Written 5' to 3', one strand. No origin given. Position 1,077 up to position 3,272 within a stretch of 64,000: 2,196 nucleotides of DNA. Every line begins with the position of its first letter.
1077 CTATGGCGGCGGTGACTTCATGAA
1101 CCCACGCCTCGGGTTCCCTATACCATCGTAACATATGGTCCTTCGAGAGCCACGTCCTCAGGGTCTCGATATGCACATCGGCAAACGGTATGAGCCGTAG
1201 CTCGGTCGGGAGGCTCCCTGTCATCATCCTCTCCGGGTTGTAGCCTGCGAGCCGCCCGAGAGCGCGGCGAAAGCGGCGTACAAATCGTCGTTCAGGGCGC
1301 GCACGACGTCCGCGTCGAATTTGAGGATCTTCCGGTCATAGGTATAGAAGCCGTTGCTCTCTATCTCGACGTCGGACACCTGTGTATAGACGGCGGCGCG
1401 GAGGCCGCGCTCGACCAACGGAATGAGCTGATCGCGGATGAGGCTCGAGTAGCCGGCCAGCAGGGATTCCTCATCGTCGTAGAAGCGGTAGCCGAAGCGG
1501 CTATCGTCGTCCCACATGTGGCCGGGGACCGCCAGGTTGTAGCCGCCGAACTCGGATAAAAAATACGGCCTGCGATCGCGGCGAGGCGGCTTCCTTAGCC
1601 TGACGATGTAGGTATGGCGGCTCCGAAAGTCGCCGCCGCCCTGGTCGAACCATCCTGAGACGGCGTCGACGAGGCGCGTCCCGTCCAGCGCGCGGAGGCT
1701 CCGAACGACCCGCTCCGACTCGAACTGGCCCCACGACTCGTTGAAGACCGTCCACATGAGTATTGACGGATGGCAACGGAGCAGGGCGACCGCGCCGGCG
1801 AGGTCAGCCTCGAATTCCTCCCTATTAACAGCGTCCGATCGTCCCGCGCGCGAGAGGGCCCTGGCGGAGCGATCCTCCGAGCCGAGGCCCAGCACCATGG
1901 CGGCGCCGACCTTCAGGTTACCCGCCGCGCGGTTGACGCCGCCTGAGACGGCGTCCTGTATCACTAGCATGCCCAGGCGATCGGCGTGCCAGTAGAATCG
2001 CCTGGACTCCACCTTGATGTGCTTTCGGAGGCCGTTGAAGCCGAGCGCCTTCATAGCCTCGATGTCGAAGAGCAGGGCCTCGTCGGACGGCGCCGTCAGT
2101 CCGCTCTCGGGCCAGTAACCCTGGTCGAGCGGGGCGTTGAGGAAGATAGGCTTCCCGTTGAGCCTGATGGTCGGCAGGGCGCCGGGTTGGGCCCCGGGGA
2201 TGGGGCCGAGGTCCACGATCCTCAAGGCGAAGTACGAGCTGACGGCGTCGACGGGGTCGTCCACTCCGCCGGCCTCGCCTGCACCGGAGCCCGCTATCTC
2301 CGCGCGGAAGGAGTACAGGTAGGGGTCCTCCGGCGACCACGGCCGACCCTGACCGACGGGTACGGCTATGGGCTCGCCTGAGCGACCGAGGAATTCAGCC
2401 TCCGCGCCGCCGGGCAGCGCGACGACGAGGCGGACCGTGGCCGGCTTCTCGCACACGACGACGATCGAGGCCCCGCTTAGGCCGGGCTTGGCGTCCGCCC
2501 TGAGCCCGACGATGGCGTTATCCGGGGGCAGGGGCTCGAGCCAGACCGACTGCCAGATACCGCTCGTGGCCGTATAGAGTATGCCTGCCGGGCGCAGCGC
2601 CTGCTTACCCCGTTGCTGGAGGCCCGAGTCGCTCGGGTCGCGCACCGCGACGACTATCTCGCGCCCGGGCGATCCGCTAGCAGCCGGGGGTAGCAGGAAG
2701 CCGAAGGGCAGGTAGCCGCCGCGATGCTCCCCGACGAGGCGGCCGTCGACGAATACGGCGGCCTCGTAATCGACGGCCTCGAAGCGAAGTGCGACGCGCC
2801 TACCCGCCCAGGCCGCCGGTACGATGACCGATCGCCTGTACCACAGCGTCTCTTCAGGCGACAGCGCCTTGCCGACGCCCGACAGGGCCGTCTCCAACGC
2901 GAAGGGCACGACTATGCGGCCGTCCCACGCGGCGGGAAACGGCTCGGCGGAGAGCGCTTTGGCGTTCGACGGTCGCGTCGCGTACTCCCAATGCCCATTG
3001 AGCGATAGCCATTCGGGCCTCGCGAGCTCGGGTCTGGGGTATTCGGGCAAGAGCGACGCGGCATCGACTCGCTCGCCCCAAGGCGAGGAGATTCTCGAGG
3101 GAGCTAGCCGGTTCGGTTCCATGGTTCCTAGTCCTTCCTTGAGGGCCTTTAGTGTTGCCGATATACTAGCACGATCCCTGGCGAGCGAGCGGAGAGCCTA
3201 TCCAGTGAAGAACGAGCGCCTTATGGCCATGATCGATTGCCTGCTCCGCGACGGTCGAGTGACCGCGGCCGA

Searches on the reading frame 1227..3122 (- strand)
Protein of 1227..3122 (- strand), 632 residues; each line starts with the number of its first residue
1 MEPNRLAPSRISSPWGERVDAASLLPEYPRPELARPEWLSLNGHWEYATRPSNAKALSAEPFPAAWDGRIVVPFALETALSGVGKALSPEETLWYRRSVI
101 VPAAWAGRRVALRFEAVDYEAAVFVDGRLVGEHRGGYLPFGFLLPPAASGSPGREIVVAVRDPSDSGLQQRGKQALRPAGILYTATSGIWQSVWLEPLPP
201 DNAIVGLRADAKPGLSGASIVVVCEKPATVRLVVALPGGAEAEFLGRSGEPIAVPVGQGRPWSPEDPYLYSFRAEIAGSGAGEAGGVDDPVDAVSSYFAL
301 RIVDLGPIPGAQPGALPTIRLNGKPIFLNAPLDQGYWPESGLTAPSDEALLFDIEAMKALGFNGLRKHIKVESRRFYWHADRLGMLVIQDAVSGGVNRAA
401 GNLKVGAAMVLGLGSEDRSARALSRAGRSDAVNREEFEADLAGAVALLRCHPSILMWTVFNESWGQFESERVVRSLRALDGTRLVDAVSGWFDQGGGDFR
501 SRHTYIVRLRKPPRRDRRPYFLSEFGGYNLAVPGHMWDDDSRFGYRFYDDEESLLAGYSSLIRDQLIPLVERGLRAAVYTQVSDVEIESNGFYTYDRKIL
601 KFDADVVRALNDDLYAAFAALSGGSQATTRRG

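Call 42: search_protein_families(library=pfam, proteins=[window:1227-3122:-], max_evalue=0.0001)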
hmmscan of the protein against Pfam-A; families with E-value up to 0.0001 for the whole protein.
window:1227-3122:- (632 aa): 2 families
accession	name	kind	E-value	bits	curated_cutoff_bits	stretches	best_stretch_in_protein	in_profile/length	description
PF02837.24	Glyco_hydro_2_N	-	2.3e-12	47.6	28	1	88-196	60-166/169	Glycosyl hydrolases family 2, sugar binding domain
PF02836.23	Glyco_hydro_2_C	-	6.9e-11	42.3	21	1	346-490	34-163/302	Glycosyl hydrolases family 2, TIM barrel domain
